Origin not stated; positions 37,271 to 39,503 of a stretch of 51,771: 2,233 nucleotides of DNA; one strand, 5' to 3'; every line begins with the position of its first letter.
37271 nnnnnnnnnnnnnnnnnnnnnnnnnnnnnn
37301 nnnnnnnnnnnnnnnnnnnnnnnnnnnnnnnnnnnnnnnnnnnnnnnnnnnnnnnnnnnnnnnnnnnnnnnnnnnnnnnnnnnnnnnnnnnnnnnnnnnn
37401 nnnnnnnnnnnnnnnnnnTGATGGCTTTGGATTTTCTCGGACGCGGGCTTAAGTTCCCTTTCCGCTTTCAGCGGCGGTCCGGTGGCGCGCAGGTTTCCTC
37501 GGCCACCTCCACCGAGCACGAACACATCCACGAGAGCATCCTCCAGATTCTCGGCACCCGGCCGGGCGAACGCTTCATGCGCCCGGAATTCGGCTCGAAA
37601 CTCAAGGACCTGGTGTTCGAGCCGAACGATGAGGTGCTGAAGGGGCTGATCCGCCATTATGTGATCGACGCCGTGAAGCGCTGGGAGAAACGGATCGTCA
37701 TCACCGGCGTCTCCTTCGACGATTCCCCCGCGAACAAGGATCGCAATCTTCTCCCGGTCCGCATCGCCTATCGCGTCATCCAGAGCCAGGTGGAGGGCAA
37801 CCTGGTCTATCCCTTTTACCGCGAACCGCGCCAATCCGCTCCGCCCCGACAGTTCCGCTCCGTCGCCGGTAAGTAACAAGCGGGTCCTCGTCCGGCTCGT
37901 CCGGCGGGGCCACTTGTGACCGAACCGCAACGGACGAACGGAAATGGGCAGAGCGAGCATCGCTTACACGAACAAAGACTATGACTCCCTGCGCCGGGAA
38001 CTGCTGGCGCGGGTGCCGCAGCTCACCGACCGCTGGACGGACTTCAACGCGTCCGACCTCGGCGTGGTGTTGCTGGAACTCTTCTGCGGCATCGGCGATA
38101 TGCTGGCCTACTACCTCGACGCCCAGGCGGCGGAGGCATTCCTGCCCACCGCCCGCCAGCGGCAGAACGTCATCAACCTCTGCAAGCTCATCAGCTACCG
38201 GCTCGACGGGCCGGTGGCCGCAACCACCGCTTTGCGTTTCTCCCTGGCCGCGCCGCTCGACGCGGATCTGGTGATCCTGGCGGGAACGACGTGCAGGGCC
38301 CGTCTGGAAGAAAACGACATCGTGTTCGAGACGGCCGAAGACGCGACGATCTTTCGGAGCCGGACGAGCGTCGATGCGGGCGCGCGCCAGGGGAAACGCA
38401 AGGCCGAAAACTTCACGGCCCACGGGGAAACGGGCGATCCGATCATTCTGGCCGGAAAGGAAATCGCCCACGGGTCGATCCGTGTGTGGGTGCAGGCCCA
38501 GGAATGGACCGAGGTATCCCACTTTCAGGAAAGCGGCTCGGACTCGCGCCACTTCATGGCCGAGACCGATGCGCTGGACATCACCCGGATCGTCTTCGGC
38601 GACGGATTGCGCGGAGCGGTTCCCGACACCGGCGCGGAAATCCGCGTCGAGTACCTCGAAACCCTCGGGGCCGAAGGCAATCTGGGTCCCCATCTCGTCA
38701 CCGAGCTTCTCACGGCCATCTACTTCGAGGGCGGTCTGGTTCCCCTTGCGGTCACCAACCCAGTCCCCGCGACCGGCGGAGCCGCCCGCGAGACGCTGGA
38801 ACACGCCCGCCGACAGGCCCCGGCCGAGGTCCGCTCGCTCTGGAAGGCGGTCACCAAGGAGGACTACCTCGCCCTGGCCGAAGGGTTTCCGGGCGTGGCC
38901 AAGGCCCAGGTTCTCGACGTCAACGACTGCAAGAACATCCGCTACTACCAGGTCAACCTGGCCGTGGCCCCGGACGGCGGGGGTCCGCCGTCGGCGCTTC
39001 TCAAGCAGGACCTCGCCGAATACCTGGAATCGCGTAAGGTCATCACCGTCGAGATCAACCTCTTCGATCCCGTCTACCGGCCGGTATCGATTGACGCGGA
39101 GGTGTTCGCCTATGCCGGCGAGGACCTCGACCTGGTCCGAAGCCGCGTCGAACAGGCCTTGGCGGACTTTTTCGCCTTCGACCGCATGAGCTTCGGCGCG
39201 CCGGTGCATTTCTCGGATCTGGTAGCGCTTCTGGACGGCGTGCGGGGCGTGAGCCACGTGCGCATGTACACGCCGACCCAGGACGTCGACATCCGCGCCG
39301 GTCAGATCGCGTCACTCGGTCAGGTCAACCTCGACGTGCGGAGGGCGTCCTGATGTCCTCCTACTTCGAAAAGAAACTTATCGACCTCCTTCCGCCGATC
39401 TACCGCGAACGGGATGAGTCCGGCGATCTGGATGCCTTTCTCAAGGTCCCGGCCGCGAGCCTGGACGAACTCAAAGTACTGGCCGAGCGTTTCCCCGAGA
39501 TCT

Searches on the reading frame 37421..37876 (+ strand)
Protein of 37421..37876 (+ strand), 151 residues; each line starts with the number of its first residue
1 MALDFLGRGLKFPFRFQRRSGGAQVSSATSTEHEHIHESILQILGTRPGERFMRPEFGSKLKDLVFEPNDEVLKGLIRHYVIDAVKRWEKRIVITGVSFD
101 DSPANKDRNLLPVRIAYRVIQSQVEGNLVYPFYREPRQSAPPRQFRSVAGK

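Call 51: search_protein_families(library=pfam, proteins=[window:37421-37876:+], max_evalue=0.001)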
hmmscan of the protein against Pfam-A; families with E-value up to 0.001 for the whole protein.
window:37421-37876:+ (151 aa): 1 family
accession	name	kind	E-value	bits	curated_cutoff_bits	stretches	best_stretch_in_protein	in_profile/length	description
PF04965.19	GPW_gp25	-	6.5e-22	77.6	27.2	1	32-122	3-94/96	Baseplate wedge protein gp25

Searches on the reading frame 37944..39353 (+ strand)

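Call 51: search_protein_families(library=pfam, proteins=[window:37944-39353:+], max_evalue=0.001)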
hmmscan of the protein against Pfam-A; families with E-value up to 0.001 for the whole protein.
window:37944-39353:+ (469 aa): 1 family
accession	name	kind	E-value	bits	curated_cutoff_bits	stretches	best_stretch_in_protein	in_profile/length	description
PF04865.19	Baseplate_J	-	4.7e-17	62.6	21.1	1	239-426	72-252/255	Baseplate J-like protein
